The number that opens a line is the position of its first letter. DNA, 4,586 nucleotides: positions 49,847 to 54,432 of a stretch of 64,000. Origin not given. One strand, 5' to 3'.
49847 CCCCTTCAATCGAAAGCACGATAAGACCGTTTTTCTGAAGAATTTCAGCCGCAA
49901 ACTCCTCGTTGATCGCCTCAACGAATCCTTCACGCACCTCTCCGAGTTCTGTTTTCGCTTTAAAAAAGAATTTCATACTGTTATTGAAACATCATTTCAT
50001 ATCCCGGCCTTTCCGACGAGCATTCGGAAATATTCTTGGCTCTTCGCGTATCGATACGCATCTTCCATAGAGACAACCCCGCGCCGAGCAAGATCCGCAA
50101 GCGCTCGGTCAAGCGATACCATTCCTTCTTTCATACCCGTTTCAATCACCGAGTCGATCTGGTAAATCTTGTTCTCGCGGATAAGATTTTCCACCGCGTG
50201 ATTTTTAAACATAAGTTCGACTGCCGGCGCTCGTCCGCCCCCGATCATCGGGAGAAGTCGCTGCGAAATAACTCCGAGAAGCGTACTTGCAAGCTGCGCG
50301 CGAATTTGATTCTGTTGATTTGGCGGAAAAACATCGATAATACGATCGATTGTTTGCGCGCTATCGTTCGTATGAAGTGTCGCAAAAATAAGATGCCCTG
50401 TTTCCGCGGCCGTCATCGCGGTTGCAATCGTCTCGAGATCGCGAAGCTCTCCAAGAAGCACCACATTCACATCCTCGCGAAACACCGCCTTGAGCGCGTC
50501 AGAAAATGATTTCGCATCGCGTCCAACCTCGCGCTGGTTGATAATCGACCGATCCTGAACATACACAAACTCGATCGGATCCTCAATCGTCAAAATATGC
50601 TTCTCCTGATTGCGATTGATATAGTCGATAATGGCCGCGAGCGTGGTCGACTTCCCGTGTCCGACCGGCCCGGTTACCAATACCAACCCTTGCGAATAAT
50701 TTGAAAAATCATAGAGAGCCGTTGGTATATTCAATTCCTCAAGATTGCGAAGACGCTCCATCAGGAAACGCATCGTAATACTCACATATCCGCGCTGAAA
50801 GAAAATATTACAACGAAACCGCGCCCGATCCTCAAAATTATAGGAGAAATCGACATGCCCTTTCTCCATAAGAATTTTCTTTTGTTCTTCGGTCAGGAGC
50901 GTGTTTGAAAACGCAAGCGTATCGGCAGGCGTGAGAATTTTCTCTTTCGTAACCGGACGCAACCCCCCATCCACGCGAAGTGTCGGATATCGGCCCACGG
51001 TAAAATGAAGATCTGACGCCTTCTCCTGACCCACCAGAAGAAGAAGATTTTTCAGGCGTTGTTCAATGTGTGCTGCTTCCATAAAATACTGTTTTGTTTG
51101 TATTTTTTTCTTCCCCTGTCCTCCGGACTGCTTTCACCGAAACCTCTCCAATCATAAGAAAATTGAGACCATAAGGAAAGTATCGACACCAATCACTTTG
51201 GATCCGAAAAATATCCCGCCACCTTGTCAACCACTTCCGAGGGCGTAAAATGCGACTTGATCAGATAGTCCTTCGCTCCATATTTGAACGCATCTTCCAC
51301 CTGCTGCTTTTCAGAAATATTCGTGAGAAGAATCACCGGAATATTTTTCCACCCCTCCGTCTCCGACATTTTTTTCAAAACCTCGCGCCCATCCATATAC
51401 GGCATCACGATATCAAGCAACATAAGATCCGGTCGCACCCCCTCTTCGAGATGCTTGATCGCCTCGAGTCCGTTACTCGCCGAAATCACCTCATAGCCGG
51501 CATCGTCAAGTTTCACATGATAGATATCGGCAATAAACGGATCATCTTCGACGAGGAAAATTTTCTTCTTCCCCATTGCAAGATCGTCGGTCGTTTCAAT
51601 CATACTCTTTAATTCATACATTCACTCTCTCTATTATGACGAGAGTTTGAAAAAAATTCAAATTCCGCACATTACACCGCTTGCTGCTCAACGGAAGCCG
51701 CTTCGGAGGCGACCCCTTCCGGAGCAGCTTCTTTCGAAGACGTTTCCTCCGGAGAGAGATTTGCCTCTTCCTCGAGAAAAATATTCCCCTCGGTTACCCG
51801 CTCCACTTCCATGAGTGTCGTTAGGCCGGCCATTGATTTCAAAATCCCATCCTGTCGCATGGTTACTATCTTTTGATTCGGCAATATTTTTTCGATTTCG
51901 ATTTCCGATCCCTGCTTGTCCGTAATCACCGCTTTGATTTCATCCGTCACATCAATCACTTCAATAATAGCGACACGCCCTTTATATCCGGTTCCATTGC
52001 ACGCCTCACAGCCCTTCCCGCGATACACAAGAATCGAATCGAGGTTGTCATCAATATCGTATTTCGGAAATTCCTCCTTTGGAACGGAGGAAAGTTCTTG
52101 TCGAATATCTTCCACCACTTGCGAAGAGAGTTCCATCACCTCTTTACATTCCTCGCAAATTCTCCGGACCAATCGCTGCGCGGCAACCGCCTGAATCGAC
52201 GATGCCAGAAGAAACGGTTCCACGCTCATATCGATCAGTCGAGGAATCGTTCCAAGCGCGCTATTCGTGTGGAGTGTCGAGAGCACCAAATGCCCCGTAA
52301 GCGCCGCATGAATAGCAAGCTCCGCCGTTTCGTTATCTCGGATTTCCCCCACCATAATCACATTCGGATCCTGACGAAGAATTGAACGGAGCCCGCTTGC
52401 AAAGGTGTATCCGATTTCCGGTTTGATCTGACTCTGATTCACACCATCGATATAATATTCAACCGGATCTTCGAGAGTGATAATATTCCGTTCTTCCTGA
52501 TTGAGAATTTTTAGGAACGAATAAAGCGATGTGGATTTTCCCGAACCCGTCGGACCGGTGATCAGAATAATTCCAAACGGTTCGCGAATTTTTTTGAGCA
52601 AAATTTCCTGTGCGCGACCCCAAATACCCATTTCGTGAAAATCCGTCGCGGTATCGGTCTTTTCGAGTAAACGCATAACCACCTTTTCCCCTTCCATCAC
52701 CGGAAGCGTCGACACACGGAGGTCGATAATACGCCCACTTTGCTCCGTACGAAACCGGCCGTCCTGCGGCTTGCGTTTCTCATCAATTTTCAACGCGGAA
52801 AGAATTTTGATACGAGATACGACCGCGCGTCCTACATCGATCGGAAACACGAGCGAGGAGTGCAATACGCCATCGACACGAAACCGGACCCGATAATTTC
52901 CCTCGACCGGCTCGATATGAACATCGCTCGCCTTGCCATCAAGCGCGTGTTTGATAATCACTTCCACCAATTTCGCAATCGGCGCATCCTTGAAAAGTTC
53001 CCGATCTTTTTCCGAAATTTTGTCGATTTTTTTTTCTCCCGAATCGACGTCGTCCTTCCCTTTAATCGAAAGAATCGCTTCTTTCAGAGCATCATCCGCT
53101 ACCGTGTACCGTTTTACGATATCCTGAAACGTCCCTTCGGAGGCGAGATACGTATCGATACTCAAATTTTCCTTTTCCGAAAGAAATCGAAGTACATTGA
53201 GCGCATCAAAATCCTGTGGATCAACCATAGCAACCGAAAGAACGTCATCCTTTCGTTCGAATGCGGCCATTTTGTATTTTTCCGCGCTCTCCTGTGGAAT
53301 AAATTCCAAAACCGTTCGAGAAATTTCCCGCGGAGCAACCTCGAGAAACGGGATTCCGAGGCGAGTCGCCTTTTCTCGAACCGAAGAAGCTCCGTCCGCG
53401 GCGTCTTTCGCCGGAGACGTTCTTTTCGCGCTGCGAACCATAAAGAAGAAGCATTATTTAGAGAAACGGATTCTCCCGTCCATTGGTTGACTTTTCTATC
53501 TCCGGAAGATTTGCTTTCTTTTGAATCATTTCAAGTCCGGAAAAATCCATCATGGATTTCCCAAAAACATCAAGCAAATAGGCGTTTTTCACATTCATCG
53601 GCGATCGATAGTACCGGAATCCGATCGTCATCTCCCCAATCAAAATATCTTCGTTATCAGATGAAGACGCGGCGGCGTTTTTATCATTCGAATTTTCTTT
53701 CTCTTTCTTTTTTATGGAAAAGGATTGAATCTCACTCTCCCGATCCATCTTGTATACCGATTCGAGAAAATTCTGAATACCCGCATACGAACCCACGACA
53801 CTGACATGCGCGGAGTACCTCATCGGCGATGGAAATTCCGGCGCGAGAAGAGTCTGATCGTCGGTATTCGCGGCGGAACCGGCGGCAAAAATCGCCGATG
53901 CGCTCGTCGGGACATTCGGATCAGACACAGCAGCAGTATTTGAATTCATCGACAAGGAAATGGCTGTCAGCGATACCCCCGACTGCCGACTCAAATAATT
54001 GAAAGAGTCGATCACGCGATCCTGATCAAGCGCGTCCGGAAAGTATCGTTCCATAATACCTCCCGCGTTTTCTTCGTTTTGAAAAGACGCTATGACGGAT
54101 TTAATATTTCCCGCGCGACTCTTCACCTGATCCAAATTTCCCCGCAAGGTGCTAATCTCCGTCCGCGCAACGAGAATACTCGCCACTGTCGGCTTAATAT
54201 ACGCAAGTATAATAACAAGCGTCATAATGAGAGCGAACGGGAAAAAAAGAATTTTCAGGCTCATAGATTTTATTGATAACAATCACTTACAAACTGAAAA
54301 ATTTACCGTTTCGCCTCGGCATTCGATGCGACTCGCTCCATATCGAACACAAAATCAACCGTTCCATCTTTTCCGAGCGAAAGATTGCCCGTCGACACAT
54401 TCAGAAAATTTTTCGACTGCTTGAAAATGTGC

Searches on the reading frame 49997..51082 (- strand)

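Call 8: search_protein_families(library=pfam, proteins=[window:49997-51082:-], max_evalue=0.01)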
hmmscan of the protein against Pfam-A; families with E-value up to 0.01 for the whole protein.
window:49997-51082:- (361 aa): 8 families
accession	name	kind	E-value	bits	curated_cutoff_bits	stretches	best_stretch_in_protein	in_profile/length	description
PF00437.27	T2SSE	-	2.1e-41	142.2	24.9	1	3-278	5-279/370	Type II/IV secretion system protein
PF25199.1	nSTAND_NTPase5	-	0.00036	20.8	34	1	131-212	41-131/145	Novel STAND NTPase 5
PF13191.12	AAA_16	-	0.00084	20.3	32.6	1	123-181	16-73/167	AAA ATPase domain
PF13401.12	AAA_22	-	0.0017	19.1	27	1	130-169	4-35/130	AAA domain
PF00265.24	TK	-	0.0024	18.2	20.6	1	133-253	3-128/176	Thymidine kinase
PF00004.35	AAA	-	0.0033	18.3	21.2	1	134-217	1-70/131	ATPase family associated with various cellular activities (AAA)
PF13245.12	AAA_19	-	0.0076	16.9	25.1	0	130-173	10-47/134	AAA domain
PF04851.21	ResIII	-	0.0092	16.3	22.5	0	130-241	22-112/164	Type III restriction enzyme, res subunit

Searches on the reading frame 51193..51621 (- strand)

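Call 8: search_protein_families(library=pfam, proteins=[window:51193-51621:-], max_evalue=0.01)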
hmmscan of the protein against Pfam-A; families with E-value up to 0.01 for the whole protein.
window:51193-51621:- (142 aa): 1 family
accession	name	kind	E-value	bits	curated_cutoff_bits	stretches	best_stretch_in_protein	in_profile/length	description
PF00072.30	Response_reg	-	4.9e-24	85.1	30.2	1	21-134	1-110/111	Response regulator receiver domain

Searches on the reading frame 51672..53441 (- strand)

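Call 8: search_protein_families(library=pfam, proteins=[window:51672-53441:-], max_evalue=0.01)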
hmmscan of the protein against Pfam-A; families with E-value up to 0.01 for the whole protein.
window:51672-53441:- (589 aa): 10 families
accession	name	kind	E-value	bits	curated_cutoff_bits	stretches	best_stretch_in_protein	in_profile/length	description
PF00437.27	T2SSE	-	1.7e-130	435.5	24.9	1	151-548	4-370/370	Type II/IV secretion system protein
PF05157.20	MshEN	-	4.3e-14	52.7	23.1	1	28-115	1-86/90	MshEN domain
PF13191.12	AAA_16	-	9.4e-05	23.4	32.6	1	275-376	4-103/167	AAA ATPase domain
PF13401.12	AAA_22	-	0.0004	21.2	27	1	290-326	6-42/130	AAA domain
PF00005.33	ABC_tran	-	0.00052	21.1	25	1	291-349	13-67/137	ABC transporter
PF13173.12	AAA_14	-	0.00054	20.4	27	1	291-382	4-86/129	AAA domain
PF13476.12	AAA_23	-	0.0011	20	27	1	280-307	15-37/201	AAA domain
PF13555.12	AAA_29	-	0.0016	18.6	27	1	289-310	22-43/61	P-loop containing region of AAA domain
PF20720.3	nSTAND3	-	0.0057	16.8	27.2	0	287-328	15-56/155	Novel STAND NTPase 3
PF25199.1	nSTAND_NTPase5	-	0.0068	16.7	34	0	285-325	37-78/145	Novel STAND NTPase 5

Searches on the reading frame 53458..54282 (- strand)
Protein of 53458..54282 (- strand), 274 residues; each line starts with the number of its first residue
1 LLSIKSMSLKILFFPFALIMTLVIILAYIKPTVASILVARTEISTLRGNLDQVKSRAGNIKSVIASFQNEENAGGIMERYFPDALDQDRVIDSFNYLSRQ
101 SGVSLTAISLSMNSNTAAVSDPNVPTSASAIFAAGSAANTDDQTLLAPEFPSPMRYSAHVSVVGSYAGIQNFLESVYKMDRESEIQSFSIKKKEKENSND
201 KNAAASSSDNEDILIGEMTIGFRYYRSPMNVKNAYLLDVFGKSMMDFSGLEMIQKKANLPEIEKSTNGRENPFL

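Call 8: search_protein_families(library=pfam, proteins=[window:53458-54282:-], max_evalue=0.01)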
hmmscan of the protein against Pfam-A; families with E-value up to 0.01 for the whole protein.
window:53458-54282:- (274 aa): 1 family
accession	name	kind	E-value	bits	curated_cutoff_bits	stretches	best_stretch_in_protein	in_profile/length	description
PF04350.18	PilO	-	2.6e-06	28.1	22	1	159-199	90-130/145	Pilus assembly protein, PilO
